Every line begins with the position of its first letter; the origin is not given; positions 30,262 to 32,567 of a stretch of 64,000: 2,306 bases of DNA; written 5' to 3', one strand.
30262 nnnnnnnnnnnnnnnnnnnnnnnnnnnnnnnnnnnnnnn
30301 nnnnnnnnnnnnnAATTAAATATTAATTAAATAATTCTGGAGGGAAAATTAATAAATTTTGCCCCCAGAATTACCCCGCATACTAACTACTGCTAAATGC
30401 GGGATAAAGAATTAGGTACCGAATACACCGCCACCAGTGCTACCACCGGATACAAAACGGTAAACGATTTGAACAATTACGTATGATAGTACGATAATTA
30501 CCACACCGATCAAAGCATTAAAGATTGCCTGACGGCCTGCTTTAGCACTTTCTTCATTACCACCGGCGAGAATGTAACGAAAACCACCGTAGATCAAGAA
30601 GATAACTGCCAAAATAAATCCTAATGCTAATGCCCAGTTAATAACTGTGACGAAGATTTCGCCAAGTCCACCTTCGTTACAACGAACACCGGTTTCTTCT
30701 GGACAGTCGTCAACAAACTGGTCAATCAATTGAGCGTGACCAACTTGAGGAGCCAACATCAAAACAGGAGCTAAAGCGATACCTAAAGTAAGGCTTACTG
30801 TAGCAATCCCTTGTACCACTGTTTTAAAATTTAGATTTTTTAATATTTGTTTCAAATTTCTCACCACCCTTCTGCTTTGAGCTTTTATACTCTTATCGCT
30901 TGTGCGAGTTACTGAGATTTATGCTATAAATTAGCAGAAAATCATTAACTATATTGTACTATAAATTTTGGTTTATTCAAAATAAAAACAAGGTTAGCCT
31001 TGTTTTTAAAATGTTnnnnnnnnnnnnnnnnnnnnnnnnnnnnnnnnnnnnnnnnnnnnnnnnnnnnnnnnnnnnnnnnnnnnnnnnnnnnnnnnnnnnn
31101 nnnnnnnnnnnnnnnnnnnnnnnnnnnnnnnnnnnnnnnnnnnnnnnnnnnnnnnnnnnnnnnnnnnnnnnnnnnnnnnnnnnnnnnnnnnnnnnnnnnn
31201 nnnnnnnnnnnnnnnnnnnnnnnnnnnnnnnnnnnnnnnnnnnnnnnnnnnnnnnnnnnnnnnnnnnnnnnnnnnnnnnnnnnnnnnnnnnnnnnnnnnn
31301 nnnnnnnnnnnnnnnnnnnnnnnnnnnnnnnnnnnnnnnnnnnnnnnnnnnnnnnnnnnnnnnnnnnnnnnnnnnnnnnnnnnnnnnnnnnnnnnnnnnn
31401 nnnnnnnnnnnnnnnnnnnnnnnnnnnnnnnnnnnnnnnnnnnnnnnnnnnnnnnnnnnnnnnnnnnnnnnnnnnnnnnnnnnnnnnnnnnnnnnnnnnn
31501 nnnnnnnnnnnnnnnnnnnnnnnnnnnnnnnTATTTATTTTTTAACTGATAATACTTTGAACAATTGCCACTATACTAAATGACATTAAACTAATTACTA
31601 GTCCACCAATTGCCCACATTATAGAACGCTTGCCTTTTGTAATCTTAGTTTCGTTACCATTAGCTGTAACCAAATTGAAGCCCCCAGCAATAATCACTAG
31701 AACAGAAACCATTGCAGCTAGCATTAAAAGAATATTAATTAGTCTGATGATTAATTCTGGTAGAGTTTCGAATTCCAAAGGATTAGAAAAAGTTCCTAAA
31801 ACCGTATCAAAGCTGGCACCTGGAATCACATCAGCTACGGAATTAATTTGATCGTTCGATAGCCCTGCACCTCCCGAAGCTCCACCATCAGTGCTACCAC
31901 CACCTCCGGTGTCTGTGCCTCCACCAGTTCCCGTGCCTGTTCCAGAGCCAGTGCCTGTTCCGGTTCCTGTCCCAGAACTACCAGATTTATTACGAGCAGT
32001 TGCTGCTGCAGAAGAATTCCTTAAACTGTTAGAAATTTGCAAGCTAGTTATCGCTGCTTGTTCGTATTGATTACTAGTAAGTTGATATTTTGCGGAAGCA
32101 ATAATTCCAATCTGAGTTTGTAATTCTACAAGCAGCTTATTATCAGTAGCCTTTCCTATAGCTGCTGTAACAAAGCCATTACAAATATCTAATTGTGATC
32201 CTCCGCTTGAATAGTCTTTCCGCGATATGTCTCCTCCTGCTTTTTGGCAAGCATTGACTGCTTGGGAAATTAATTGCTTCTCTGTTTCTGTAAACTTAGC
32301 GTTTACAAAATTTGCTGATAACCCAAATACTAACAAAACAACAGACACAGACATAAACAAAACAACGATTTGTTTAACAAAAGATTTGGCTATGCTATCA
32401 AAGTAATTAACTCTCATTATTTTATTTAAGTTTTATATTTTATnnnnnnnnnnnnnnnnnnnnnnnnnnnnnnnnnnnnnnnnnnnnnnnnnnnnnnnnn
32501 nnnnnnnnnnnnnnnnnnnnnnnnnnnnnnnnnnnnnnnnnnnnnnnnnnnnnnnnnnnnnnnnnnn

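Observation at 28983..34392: Tandem array of seven paralogous TrbC/VirB2-like pilin-domain genes with hypervariable ectodomains and no adjacent secretion ATPase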

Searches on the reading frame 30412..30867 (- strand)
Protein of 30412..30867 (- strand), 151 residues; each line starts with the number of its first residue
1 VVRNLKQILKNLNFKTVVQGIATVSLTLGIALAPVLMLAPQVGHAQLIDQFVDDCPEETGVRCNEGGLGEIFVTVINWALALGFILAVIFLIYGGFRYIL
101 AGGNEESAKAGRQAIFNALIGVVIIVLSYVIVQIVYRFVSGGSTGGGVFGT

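Call 4: search_protein_families(library=pfam, proteins=[window:30412-30867:-], max_evalue=1)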
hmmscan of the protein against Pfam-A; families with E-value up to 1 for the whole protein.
window:30412-30867:- (151 aa): 5 families
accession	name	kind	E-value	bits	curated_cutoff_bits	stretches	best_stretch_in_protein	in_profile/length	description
PF18895.5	T4SS_pilin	-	5.4e-10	39.7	26.6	1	69-135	6-71/71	Type IV secretion system pilin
PF00902.23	TatC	-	0.00049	20.4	25.1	1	46-141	30-127/208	Sec-independent protein translocase protein (TatC)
PF17197.9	DUF5134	-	0.028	14.8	29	1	57-106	95-125/152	Domain of unknown function (DUF5134)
PF01275.24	Myelin_PLP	-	0.13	12.4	23.8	1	21-136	17-125/231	Myelin proteolipid protein (PLP or lipophilin)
PF01578.25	Cytochrom_C_asm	-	0.3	11.1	29.9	1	88-135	163-207/212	Cytochrome C assembly protein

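Call 5: search_protein_families(library=ncbifam, proteins=[window:30412-30867:-], max_evalue=1)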
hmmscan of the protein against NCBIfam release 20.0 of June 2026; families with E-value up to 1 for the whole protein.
window:30412-30867:- (151 aa): 4 families
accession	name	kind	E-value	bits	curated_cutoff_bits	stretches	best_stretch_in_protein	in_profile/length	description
NF045849.1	ICE_MMCAP2_0565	equivalog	4.2e-05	23.1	40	1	74-138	15-79/80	Mbov_0395 family pilin-like conjugal transfer protein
TIGR00945.1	tatC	equivalog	0.00038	20.4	132.7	1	48-140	33-127/215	twin-arginine translocase subunit TatC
NF045890.1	conj_pls20_p028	equivalog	0.0069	15.3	150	1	73-140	59-121/377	pLS20_p028 family conjugation system transmembrane protein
NF038218.1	IcmG_DotF_IVB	equivalog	0.23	11.1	200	1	106-139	39-72/266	type IVB secretion system protein IcmG/DotF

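Call 32: find_homologous_proteins(query=window:30412-30867:-, max_evalue=0.001)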
Query window:30412-30867:- (151 aa): 175 proteins with E <= 0.001 among 245 candidates; the best 120 are listed.
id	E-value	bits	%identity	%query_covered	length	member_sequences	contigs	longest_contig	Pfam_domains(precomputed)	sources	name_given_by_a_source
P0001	2.8e-88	312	99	99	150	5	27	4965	PF18895.6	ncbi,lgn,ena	-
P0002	3.7e-87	308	98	99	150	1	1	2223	PF18895.6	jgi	-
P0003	3.3e-74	266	89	99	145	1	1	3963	PF18895.6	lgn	-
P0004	8.0e-73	262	82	99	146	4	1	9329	PF18895.6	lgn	-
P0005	1.9e-70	254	83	99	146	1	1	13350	PF18895.6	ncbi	-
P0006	2.8e-70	253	82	97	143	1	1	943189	PF18895.6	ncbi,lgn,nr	ncbi:hypothetical protein IPM19_04480 [bacterium]|nr:MAG: hypothetical protein IPM19_04480 [bacteriu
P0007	6.9e-69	249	85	91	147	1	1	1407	PF18895.6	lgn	-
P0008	1.8e-68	247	82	88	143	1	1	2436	PF18895.6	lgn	-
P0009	9.8e-66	239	79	90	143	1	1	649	PF18895.6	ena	-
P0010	1.0e-62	229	77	90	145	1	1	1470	PF18895.6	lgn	-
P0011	6.2e-61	223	74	90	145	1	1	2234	PF18895.6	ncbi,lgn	-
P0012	7.1e-61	223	72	99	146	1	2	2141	PF18895.6,PF17197.10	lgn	-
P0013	3.0e-60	221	73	92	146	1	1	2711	PF18895.6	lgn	-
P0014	3.2e-60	221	72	91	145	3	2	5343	PF18895.6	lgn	-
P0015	3.3e-60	221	73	91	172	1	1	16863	PF18895.6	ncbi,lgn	-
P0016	4.0e-60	220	76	96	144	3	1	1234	PF18895.6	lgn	-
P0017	6.0e-60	220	73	92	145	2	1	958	PF18895.6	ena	-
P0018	7.2e-60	220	73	92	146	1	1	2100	PF18895.6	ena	-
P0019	5.2e-59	217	74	93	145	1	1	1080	PF18895.6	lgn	-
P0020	1.2e-58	216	73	92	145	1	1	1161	PF18895.6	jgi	jgi:hypothetical protein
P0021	4.7e-58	214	68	92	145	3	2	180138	PF18895.6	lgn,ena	-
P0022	6.5e-58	213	72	100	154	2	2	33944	PF18895.6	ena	-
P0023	6.9e-58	213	68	92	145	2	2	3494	PF18895.6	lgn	-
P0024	1.3e-56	209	69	93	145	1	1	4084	PF18895.6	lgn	-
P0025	2.4e-56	208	83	79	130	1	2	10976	PF18895.6,PF17197.10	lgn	-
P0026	1.0e-55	206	65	100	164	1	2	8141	PF18895.6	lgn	-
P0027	1.6e-55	205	70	99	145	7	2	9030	PF18895.6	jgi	jgi:hypothetical protein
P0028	4.7e-55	204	66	92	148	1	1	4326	PF18895.6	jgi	jgi:ABC-type transport system involved in Fe-S cluster assembly fused permease/ATPase subunit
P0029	7.5e-55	203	66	100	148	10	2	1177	PF18895.6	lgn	-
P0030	5.3e-54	201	68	93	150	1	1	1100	PF18895.6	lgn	-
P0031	1.6e-53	199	68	90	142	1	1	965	PF18895.6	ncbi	-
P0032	2.0e-53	199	80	75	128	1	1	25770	PF18895.6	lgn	-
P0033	1.0e-51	193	66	99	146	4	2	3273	PF18895.6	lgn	-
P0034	2.4e-48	182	65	85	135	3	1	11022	PF18895.6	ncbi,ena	-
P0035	9.2e-47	177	60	98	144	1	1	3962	PF18895.6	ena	-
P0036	1.5e-46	176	61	98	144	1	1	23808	PF18895.6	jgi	jgi:hypothetical protein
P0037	2.9e-45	172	60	97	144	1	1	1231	PF18895.6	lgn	-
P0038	5.1e-45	171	60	100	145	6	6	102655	PF18895.6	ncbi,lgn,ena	-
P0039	8.3e-45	171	62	98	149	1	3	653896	PF18895.6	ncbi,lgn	-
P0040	8.7e-45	171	58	96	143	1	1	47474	PF18895.6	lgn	-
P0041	9.2e-45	171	61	100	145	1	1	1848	PF18895.6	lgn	-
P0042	1.1e-44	170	63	91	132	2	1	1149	PF18895.6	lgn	-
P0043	9.7e-44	167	60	100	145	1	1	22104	PF18895.6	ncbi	-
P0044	9.9e-44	167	58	93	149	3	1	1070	PF18895.6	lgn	-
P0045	1.0e-43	167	58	97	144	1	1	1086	PF18895.6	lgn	-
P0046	1.3e-43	167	59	97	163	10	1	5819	PF18895.6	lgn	-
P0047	2.3e-43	166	61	83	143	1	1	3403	PF18895.6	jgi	jgi:hypothetical protein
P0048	2.6e-43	166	57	97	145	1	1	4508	PF18895.6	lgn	-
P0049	3.9e-43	165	58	96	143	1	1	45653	PF18895.6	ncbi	-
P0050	4.2e-43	165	57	96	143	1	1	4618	PF18895.6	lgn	-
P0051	5.0e-43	165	60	97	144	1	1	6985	PF18895.6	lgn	-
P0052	7.3e-43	164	60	97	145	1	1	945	PF18895.6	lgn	-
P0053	7.4e-43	164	56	99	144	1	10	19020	PF18895.6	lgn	-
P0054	8.3e-43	164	57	91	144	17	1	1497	PF18895.6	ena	-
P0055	8.3e-43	164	58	95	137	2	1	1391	PF18895.6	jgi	jgi:hypothetical protein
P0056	8.9e-43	164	57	96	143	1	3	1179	PF18895.6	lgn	-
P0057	9.1e-43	164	57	90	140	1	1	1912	PF18895.6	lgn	-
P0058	1.1e-42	164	56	97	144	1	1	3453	PF18895.6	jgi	jgi:hypothetical protein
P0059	1.1e-42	164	57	97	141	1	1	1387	PF18895.6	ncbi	-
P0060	1.1e-42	164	59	97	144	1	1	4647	PF18895.6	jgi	jgi:hypothetical protein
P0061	1.2e-42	164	58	99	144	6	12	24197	PF18895.6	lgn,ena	-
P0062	1.2e-42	164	59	91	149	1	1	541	PF18895.6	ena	-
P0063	1.8e-42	163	59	96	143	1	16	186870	PF18895.6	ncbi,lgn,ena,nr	ncbi:hypothetical protein KA017_03720 [Candidatus Woesebacteria bacterium]|nr:hypothetical protein [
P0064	2.3e-42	163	55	90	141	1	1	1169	PF18895.6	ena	-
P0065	2.7e-42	163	58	91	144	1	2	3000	PF18895.6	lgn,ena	-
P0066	3.4e-42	162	57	97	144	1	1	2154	PF18895.6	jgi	-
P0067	3.8e-42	162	57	97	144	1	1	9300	PF18895.6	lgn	-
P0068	3.9e-42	162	60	83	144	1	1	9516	PF18895.6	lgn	-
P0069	5.7e-42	162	57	91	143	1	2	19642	PF18895.6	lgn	-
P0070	6.2e-42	161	57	97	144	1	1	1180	PF18895.6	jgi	jgi:Na+/melibiose symporter-like transporter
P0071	8.2e-42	161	59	95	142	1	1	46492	PF18895.6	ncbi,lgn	-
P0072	1.1e-41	161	61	77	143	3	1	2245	PF18895.6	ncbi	-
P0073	1.1e-41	161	60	79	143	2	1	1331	PF18895.6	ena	-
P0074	1.1e-41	161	56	97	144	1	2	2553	PF18895.6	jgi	jgi:hypothetical protein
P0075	1.2e-41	160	58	94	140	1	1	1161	PF18895.6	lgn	-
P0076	1.4e-41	160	65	68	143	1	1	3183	PF18895.6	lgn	-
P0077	1.6e-41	160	59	94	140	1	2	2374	PF18895.6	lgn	-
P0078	1.7e-41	160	56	97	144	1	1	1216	PF18895.6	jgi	jgi:hypothetical protein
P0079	1.9e-41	160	58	95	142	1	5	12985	PF18895.6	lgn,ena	-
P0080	2.1e-41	160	57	96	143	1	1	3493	PF18895.6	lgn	-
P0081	3.7e-41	159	57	91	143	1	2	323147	PF18895.6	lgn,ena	-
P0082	3.9e-41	159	59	100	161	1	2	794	PF18895.6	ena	-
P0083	6.5e-41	158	55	97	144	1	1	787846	PF18895.6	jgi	jgi:Type IV secretion system pilin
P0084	7.5e-41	158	58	95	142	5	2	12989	PF18895.6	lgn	-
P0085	9.0e-41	158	58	92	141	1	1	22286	PF18895.6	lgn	-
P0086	1.1e-40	157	60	93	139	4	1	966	PF18895.6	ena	-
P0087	1.1e-40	157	59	92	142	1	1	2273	PF18895.6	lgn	-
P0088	1.4e-40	157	61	93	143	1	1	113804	PF18895.6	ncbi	-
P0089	1.4e-40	157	54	97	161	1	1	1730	PF18895.6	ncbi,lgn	-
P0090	1.5e-40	157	59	93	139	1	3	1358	PF18895.6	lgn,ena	-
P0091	1.6e-40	157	58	92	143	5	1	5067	PF02656.21,PF18895.6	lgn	-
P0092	2.1e-40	156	54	96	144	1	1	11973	PF18895.6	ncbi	-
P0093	2.4e-40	156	55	97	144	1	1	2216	PF18895.6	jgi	jgi:hypothetical protein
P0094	3.3e-40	156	64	76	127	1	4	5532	PF18895.6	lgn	-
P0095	3.8e-40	156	57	96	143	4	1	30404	PF18895.6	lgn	-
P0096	4.5e-40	155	62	83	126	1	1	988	PF18895.6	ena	-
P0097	4.9e-40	155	57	96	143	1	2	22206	PF18895.6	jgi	jgi:hypothetical protein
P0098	5.0e-40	155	65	73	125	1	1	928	PF18895.6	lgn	-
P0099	9.7e-40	154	57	95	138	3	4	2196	PF18895.6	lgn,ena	-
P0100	1.7e-39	154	55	97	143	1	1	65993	PF18895.6,PF19590.5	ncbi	ncbi:MAG: pilin [Candidatus Doudnabacteria bacterium]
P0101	1.7e-39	153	54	95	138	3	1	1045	PF18895.6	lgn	-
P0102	2.9e-39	153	53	99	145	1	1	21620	PF18895.6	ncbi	-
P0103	4.0e-39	152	51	97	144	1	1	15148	PF18895.6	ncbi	-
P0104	5.5e-39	152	54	94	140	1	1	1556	PF18895.6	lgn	-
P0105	6.7e-39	152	53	89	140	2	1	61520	PF18895.6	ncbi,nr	ncbi:MAG TPA: hypothetical protein VHQ41_02675 [Patescibacteria group bacterium]|nr:hypothetical pro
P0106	8.8e-39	151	56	93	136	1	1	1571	PF18895.6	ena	-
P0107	1.0e-38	151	52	88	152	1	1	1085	PF18895.6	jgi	jgi:hypothetical protein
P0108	1.2e-38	151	53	89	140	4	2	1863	PF18895.6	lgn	-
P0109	1.4e-38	150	55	96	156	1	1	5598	PF18895.6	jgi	jgi:hypothetical protein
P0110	1.5e-38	150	57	95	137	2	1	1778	PF18895.6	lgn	-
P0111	2.3e-38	150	63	77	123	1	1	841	PF18895.6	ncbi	-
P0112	2.4e-38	150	55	95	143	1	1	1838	PF18895.6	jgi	jgi:hypothetical protein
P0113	2.6e-38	150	64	69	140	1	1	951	PF18895.6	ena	-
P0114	3.2e-38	149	62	77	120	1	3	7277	PF18895.6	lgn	-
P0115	3.5e-38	149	53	95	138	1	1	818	PF18895.6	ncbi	-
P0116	3.7e-38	149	53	89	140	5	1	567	PF18895.6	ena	-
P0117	4.0e-38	149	56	91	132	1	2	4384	PF18895.6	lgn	-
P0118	4.8e-38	149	55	96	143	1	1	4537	PF18895.6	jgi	jgi:hypothetical protein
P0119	1.5e-37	147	53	91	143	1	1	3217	PF18895.6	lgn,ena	-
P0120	1.5e-37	147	61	73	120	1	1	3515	PF18895.6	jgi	jgi:heme/copper-type cytochrome/quinol oxidase subunit 2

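Call 40: predict_structure(alignment_id=A2)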
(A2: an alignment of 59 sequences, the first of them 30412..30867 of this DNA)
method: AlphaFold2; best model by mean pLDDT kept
length: 151 residues; sequences in the alignment: 59
mean_pLDDT: 71.5   pTM: 0.46
mean pLDDT of the five models: 71.5, 68.9, 67.8, 64.3, 63.4
residues with pLDDT >= 90: 38; 70-90: 35; 50-70: 66; < 50: 12
segments of 3 or more residues with pLDDT < 50: 40-46, 145-147
pLDDT, mean of each block of 10 residues (from residue 1): 57 62 62 55 50 56 62 86 92 90 87 91 92 83 52 38
secondary structure, 60 per line:
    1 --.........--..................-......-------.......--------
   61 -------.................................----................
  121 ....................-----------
elements in order: H3-11 H14-31 H33-38 H46-52 H68-100 H105-140

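Call 42: fold_search(model_id=the predicted structure, library=pdb)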
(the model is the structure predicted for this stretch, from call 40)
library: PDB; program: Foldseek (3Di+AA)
matches with E <= 10: 109; with E <= 0.001: 0
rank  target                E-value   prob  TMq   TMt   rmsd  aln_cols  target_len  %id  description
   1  8zar_C                2.0e+00  0.60  0.36  0.17   2.3        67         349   16  EmrAB-TolC MFS-type tripartite multidrug efflux pump FA (released 2025-04-30)
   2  8zal_B                2.1e+00  0.47  0.38  0.18   2.9        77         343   16  EmrAB-TolC MFS-type tripartite multidrug efflux pump EA (released 2025-04-30)
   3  2y3h_A                2.3e+00  0.54  0.38  0.51  10.0        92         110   13  E63Q mutant of Cupriavidus metallidurans CH34 CnrXs (released 2011-03-30)
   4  8zar_D                2.4e+00  0.47  0.34  0.15   2.3        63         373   16  EmrAB-TolC MFS-type tripartite multidrug efflux pump FA (released 2025-04-30)
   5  8zar_B                2.4e+00  0.44  0.38  0.18   2.9        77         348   16  EmrAB-TolC MFS-type tripartite multidrug efflux pump FA (released 2025-04-30)
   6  8zal_A                2.6e+00  0.51  0.36  0.17   2.3        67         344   16  EmrAB-TolC MFS-type tripartite multidrug efflux pump EA (released 2025-04-30)
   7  8vc9_F                2.6e+00  0.35  0.33  0.15   4.7        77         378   16  Hybrid response regulator LvrB from Leptospira / phosphorylated REC form (released 2024-12-18)
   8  5n9j_Z                2.6e+00  0.20  0.33  0.40   5.4        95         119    7  Core Mediator of transcriptional regulation (released 2017-05-17)
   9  8dfu_0                2.9e+00  0.54  0.37  0.62   3.5        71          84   11  Cryo-EM structure of conjugation pili from Aeropyrum pernix (released 2023-03-22)
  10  5oql_H                2.9e+00  0.08  0.30  0.25  20.7       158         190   14  Cryo-EM structure of the 90S pre-ribosome from Chaetomium thermophilum (released 2017-10-11)
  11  3epv_C                3.1e+00  0.47  0.38  0.53   9.4        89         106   12  X-ray Structure of the Metal-sensor CnrX in both the Apo- and Copper-bound Forms (released 2008-11-25)
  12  4o93_B                3.1e+00  0.23  0.26  0.15  11.8        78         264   13  Crystal structure of Thermus thermophilis transhydrogeanse domain II dimer (released 2014-12-31)
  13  5u0p_V                3.3e+00  0.14  0.30  0.36   5.8        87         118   16  Cryo-EM structure of the transcriptional Mediator (released 2017-03-08)
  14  4o9t_B                3.6e+00  0.21  0.26  0.16  11.8        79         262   13  Mechanism of transhydrogenase coupling proton translocation and hydride transfer (released 2014-06-11)
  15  1urf_MODEL_1_A        3.6e+00  0.20  0.32  0.52   5.8        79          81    9  HR1b domain from PRK1 (released 2003-11-06)
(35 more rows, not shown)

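Call 43: search_solved_structures(query=A2, max_evalue=10, show_alignments=2)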
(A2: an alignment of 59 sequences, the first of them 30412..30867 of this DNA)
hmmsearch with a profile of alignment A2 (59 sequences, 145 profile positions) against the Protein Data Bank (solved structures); distinct sequences matched with E-value up to 10: 0.

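Call 76: search_protein_representatives(alignment_id=A2)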
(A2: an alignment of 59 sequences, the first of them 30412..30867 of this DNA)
Query: 59 sequences, 145 profile positions. Proteins with E-value up to 0.001 (for the whole library): 47550; up to 1e-10: 3683; up to 1e-30: 30. The best 150 are listed.
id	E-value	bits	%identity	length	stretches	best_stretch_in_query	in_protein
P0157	1.1e-59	217.0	-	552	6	60-129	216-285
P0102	9.4e-59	213.9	-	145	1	1-145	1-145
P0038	1.4e-58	213.4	-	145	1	1-145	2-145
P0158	7.3e-54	198.1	-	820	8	68-130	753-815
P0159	1.6e-53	196.9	-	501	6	68-131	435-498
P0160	4.7e-53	195.4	-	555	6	22-128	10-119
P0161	7.3e-51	188.3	-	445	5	66-134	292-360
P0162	2.5e-50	186.6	-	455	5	25-131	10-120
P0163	3.2e-48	179.8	-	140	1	4-144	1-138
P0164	1.6e-44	167.8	-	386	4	22-131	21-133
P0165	7.9e-44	165.5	-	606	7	59-133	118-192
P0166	1.7e-39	151.5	-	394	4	61-131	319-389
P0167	6.1e-39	149.7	-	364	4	24-129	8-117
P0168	1.3e-38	148.6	-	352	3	23-141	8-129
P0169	1.3e-37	145.3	-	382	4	74-130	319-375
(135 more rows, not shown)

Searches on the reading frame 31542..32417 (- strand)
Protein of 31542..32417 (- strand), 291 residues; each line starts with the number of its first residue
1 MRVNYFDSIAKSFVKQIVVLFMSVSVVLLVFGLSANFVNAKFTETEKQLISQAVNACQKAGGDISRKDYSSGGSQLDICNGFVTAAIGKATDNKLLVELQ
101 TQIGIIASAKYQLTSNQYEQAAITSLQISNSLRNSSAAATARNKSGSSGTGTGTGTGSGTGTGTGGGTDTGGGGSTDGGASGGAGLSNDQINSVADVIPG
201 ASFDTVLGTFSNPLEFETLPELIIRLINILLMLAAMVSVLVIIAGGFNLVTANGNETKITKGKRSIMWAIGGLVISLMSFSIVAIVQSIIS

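Call 4: search_protein_families(library=pfam, proteins=[window:31542-32417:-], max_evalue=1)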
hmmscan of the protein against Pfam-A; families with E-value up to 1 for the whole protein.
window:31542-32417:- (291 aa): 5 families
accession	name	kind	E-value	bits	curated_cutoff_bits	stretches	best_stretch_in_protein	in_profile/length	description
PF18895.5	T4SS_pilin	-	3.8e-05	24.1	26.6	1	218-278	4-63/71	Type IV secretion system pilin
PF19607.4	DUF6112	-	0.0075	16.5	25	1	225-276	18-71/88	Family of unknown function (DUF6112)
PF22584.1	CFAP143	-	0.25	11.5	27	1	101-184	81-160/437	Cilia- and flagella-associated protein 143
PF04290.18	DctQ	-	0.41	11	28.3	1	217-290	55-127/132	Tripartite ATP-independent periplasmic transporters, DctQ component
PF07125.16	DUF1378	-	0.62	10.7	25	0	228-250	6-28/59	Protein of unknown function (DUF1378)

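Call 5: search_protein_families(library=ncbifam, proteins=[window:31542-32417:-], max_evalue=1)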
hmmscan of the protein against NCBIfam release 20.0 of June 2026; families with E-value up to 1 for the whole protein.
window:31542-32417:- (291 aa): 3 families
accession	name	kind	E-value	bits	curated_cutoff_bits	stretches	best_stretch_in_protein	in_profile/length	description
NF045849.1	ICE_MMCAP2_0565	equivalog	9.3e-07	28.5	40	1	224-290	14-80/80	Mbov_0395 family pilin-like conjugal transfer protein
NF052523.2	TafF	equivalog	0.11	11.6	420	1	127-190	144-209/379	TafF family fimbrial protein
NF033849.1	ser_rich_anae_1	subfamily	0.4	7.9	650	1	117-181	332-581/1163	serine-rich protein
